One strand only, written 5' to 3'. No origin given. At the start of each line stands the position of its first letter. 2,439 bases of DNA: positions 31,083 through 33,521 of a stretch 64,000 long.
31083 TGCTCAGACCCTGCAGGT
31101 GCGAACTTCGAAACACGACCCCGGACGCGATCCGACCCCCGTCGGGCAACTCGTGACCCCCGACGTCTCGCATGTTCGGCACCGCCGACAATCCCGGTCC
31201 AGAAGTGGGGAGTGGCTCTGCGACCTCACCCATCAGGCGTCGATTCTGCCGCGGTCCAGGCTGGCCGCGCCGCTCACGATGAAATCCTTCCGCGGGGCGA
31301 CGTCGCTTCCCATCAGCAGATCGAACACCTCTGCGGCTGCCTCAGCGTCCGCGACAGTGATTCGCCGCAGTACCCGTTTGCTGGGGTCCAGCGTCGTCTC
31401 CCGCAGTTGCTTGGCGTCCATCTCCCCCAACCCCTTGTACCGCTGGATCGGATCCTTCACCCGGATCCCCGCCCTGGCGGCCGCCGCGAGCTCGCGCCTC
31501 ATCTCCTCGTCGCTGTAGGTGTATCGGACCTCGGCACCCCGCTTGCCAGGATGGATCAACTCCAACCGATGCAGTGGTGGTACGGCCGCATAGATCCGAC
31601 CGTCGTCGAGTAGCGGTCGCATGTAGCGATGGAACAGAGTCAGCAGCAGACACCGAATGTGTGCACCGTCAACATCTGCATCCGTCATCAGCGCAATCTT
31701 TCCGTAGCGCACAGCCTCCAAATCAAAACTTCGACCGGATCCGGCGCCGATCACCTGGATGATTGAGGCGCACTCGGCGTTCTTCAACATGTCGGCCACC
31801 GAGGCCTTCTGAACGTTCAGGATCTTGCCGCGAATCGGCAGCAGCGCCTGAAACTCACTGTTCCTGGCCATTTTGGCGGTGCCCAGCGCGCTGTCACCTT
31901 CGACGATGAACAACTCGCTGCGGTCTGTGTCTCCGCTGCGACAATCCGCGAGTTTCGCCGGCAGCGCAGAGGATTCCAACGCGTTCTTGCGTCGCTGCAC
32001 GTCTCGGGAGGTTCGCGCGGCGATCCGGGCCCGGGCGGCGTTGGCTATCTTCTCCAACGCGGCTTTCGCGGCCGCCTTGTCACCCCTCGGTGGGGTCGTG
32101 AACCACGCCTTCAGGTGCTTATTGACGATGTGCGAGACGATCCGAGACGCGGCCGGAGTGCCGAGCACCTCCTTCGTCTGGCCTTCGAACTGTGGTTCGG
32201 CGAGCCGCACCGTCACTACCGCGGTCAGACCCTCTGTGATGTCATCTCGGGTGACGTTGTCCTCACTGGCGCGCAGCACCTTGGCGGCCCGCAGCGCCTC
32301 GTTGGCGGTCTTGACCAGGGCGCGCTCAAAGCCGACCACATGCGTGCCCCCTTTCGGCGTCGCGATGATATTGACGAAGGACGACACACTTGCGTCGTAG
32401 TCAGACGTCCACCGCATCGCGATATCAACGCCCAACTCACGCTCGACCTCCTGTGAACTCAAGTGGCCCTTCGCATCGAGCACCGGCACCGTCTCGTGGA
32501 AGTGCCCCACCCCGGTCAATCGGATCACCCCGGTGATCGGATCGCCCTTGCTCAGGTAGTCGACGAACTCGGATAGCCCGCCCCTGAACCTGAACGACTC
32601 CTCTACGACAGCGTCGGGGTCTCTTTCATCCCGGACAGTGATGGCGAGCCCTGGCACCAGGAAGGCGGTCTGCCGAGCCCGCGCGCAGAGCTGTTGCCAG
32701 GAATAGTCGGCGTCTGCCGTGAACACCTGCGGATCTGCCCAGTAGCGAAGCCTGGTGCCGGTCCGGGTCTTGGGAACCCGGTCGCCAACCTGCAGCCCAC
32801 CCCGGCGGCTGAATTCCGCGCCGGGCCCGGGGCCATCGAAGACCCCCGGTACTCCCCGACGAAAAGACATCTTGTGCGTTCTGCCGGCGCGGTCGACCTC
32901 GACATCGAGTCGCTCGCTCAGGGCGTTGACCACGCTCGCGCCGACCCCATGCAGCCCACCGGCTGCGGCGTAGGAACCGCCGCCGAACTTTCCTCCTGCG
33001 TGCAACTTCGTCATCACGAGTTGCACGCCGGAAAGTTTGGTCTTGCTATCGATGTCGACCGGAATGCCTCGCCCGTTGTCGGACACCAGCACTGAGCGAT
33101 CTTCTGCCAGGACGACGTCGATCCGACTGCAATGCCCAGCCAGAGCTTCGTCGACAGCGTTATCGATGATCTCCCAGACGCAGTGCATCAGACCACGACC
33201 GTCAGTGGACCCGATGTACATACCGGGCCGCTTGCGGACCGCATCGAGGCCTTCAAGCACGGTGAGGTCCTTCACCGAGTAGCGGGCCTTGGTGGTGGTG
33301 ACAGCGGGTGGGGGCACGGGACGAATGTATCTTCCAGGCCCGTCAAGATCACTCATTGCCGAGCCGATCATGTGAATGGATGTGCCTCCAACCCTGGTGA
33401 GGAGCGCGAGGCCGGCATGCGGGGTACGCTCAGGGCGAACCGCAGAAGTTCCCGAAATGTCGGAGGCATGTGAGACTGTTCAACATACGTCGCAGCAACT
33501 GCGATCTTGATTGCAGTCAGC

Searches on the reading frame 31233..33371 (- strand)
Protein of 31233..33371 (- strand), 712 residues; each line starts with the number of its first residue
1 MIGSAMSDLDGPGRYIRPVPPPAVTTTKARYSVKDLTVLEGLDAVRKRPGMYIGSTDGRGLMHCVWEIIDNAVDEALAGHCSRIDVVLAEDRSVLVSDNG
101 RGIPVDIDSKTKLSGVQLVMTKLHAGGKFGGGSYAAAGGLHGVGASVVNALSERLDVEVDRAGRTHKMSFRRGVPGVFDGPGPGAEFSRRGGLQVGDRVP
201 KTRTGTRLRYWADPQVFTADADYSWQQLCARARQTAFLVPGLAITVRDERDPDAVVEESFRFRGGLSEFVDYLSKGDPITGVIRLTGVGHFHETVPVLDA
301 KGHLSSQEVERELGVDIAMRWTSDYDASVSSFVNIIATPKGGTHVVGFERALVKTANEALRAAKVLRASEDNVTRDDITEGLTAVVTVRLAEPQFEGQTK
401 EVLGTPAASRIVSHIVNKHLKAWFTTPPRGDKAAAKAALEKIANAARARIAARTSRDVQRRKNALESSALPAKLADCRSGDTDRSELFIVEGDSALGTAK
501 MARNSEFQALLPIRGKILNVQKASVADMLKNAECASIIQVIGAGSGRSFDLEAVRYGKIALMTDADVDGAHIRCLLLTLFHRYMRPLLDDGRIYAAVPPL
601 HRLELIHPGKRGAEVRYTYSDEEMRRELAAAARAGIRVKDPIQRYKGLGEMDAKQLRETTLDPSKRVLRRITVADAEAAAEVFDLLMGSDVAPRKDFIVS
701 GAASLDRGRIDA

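Call 9: search_protein_families(library=pfam, proteins=[window:31233-33371:-], max_evalue=0.001)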
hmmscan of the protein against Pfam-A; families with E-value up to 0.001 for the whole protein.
window:31233-33371:- (712 aa): 4 families
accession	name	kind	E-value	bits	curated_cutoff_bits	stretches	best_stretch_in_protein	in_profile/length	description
PF00204.31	DNA_gyraseB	-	3.9e-49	166.9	27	1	265-457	1-172/173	DNA gyrase B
PF00986.26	DNA_gyraseB_C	-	1.8e-24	86.1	29.8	1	642-698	6-62/63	DNA gyrase B subunit, carboxyl terminus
PF01751.28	Toprim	-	7.7e-16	58.5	23.1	1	486-594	1-92/96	Toprim domain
PF02518.31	HATPase_c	-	3.2e-14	53.8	26.4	1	57-161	2-93/111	Histidine kinase-, DNA gyrase B-, and HSP90-like ATPase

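Call 82: find_homologous_proteins(query=window:31233-33371:-, max_evalue=1e-100)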
Query window:31233-33371:- (712 aa): 8000 proteins with E <= 1e-100 among 8000 candidates; the best 120 are listed.
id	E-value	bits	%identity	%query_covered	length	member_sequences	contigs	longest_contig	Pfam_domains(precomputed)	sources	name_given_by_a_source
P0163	0.0e+0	1573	99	100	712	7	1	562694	PF00986.27,PF02518.32,PF01751.29,PF00204.32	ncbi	-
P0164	0.0e+0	1349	87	97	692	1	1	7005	PF00986.27,PF02518.32,PF01751.29,PF00204.32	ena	-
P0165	0.0e+0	1346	86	97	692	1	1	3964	PF00986.27,PF02518.32,PF01751.29,PF00204.32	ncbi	-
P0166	0.0e+0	1341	86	97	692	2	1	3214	PF00986.27,PF02518.32,PF01751.29,PF00204.32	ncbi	-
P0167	0.0e+0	1333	85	97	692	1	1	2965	PF00986.27,PF02518.32,PF01751.29,PF00204.32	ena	-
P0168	0.0e+0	1243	80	96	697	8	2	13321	PF00986.27,PF02518.32,PF01751.29,PF00204.32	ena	-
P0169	0.0e+0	1234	80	96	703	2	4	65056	PF00986.27,PF02518.32,PF01751.29,PF00204.32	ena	-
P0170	0.0e+0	1230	79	98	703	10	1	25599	PF00986.27,PF02518.32,PF01751.29,PF00204.32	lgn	-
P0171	0.0e+0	1225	79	97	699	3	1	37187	PF00986.27,PF02518.32,PF01751.29,PF00204.32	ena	-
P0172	0.0e+0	1214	79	97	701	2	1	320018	PF00986.27,PF02518.32,PF01751.29,PF00204.32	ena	-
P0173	0.0e+0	1210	75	96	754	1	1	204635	PF00986.27,PF02518.32,PF01751.29,PF00204.32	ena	-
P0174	0.0e+0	1207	79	96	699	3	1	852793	PF00986.27,PF02518.32,PF01751.29,PF00204.32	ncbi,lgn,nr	ncbi:MAG: type IIA DNA topoisomerase subunit B [Actinobacteria bacterium]|nr:type IIA DNA topoisomer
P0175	0.0e+0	1204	78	97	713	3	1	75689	PF00986.27,PF02518.32,PF01751.29,PF00204.32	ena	-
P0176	0.0e+0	1199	78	97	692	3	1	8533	PF00986.27,PF02518.32,PF01751.29,PF00204.32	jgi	jgi:DNA gyrase subunit B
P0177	0.0e+0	1197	77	98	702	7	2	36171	PF00986.27,PF02518.32,PF01751.29,PF00204.32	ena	-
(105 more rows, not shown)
